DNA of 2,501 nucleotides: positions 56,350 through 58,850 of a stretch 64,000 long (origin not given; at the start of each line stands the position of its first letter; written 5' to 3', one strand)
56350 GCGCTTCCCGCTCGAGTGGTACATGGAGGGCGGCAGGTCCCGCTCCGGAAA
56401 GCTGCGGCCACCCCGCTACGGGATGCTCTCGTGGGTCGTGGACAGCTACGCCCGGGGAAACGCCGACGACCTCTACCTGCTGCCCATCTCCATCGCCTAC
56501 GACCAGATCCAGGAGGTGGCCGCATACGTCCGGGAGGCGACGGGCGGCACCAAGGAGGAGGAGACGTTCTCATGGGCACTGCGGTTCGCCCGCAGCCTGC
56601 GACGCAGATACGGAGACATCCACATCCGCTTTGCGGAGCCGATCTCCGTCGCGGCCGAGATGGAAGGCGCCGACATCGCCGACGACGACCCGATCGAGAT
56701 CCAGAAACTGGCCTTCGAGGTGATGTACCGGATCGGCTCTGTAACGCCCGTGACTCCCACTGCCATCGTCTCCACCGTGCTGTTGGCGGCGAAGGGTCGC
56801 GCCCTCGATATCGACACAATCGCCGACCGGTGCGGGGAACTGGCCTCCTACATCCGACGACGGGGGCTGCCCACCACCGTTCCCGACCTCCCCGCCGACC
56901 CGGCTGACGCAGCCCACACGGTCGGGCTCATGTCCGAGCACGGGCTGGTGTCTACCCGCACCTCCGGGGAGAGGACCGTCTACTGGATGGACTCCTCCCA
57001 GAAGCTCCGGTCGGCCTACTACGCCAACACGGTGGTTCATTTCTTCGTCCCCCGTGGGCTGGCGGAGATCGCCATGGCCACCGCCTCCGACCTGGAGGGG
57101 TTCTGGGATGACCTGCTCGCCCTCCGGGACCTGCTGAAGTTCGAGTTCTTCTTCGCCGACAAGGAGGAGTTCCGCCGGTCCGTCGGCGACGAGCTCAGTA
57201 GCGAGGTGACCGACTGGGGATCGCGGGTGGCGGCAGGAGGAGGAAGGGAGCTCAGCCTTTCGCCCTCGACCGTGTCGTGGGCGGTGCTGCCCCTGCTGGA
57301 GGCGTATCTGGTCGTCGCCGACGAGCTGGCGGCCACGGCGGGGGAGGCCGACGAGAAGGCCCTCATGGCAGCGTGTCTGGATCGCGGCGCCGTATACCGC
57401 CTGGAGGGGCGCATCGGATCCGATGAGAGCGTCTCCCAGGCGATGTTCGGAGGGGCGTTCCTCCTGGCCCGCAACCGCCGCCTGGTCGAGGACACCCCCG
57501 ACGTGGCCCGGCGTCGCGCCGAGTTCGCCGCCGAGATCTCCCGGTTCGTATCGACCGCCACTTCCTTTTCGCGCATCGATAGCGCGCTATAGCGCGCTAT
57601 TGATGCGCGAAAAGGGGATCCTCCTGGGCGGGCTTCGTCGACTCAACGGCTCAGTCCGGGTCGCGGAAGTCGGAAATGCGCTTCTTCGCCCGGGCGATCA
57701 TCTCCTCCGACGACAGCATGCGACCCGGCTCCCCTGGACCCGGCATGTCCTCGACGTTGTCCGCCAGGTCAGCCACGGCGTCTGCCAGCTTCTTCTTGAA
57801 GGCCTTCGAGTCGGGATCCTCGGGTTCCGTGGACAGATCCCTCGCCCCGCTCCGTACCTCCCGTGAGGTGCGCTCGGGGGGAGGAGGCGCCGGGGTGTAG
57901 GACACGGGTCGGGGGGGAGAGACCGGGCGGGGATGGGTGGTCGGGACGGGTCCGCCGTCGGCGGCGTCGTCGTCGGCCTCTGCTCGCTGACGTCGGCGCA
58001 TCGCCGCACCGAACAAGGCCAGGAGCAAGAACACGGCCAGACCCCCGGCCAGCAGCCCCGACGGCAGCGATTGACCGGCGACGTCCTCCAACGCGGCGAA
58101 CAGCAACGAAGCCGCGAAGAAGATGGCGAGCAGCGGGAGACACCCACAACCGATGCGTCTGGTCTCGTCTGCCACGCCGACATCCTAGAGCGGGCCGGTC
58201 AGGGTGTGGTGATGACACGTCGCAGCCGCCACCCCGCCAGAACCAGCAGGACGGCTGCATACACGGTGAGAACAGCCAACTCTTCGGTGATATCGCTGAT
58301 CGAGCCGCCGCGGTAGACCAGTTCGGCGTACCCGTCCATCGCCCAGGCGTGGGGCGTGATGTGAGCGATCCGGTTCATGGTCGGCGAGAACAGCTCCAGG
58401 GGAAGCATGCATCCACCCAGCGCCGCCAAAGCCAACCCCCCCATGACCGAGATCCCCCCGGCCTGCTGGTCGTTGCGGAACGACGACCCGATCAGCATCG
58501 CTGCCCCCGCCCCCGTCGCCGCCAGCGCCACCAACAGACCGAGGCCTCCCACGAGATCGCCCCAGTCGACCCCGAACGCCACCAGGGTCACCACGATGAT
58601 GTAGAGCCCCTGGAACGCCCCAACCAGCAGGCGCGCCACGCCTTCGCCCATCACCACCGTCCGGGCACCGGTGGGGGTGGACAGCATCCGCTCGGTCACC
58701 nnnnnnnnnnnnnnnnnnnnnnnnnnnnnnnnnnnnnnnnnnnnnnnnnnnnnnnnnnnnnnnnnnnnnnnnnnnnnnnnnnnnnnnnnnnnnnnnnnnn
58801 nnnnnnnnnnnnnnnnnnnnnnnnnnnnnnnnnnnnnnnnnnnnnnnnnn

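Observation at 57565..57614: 50-bp nested palindrome overlapping the plsB stop codon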

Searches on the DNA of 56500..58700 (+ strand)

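Call 11: search_rna_families(source=window, start=56500, end=58700, threshold=evalue, max_evalue=1)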
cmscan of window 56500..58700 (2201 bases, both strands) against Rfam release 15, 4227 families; matches with E-value up to 1: 1.
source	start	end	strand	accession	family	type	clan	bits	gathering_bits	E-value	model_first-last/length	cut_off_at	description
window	57562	57617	+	RF03760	mir-2041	Gene; miRNA;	-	24.2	70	0.12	1-68/68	no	mir-2041 microRNA precursor family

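Call 61: build_rna_model(alignment_id=A2, structure=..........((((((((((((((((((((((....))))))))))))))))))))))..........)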
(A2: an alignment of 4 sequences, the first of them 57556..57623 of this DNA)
Model R1 built from alignment A2 (4 sequences, 68 columns); structure: as given.
model positions 68; base pairs 22; branch points 0; effective number of sequences 2.65; information 0.826 bits per position. Calibrated on 0.2 Mb of random sequence (short: E-values are rough).
structure used (alignment columns):
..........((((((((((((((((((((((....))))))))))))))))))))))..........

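Call 62: search_with_rna_model(model_id=R1, sources=[window, L002, L006, L007, L008, L009, L010, L011, L012, L014, L016, L017], max_evalue=10, show_alignments=6)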
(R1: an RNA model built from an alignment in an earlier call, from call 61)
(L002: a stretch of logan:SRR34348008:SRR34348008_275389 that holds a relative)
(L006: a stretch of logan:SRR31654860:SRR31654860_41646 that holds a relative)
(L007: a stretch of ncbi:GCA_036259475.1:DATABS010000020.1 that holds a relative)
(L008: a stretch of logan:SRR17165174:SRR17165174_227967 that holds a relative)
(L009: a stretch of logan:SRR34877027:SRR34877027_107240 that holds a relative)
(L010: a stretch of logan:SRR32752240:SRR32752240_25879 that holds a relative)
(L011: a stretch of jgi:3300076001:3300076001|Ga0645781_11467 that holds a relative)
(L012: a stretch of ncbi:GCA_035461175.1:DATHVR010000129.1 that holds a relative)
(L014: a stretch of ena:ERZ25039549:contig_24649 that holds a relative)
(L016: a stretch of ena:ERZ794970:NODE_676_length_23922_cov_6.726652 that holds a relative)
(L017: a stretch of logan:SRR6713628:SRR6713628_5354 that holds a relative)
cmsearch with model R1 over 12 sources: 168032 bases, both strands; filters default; matches with E-value up to 10: 9.
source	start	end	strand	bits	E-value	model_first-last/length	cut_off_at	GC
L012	2886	2953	+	87.2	1.6e-21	1-68/68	no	0.62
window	57556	57623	+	83.5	1.6e-20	1-68/68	no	0.57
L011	2883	2950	+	83.2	2e-20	1-68/68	no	0.62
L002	3554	3621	+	81.9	4.6e-20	1-68/68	no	0.6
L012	2886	2953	-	81.3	6.6e-20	1-68/68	no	0.62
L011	2883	2950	-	64.4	3.2e-15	1-68/68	no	0.62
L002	3554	3621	-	64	4.3e-15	1-68/68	no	0.6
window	57556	57623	-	61.3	2.3e-14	1-68/68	no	0.57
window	22076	22130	-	10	4.5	1-68/68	no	0.75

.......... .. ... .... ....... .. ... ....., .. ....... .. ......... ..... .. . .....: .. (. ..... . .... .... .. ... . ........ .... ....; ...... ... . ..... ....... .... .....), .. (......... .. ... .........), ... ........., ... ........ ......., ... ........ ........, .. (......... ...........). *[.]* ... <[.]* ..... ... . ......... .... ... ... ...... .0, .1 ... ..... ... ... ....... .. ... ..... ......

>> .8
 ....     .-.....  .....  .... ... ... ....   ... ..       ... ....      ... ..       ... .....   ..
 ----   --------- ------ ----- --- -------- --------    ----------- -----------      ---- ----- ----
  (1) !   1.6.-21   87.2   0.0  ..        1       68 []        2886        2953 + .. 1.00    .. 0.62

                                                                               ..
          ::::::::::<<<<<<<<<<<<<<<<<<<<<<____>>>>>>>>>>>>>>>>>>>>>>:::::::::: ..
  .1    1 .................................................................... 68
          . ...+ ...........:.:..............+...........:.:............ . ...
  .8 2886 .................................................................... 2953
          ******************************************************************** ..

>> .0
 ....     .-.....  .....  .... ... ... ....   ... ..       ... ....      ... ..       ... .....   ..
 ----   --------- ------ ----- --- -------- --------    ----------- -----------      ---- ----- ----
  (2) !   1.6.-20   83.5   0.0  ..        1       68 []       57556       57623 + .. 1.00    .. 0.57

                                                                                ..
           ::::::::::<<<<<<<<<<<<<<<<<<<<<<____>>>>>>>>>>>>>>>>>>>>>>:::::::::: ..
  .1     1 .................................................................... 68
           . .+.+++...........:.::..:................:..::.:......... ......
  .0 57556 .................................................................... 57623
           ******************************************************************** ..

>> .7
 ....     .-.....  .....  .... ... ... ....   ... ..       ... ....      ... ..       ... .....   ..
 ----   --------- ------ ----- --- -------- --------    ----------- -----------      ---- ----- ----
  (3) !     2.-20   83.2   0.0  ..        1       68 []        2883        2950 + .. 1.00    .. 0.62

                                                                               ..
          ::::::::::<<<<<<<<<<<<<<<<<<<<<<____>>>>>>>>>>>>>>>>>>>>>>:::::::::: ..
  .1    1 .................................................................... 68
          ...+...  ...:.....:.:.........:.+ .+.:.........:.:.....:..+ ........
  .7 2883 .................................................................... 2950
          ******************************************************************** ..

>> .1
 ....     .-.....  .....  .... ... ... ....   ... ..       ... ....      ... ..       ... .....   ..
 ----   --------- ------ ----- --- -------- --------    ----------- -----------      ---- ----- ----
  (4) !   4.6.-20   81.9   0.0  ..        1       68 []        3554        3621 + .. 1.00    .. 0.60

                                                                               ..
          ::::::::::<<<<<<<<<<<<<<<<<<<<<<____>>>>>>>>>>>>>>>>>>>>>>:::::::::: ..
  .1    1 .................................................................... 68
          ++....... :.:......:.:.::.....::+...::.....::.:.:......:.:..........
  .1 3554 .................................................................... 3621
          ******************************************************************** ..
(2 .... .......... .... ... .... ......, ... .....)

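Call 84: search_dna_similar(query=window:57556-57623:+, collection=plasmids, mode=distant, max_evalue=0.01, max_rows=5)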
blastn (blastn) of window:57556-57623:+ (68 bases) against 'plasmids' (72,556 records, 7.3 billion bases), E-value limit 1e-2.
No match.

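Call 85: search_dna_similar(query=window:57556-57623:+, collection=phages, mode=distant, max_evalue=0.01, max_rows=5)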
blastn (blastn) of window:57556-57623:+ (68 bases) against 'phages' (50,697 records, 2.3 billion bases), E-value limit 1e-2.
No match.
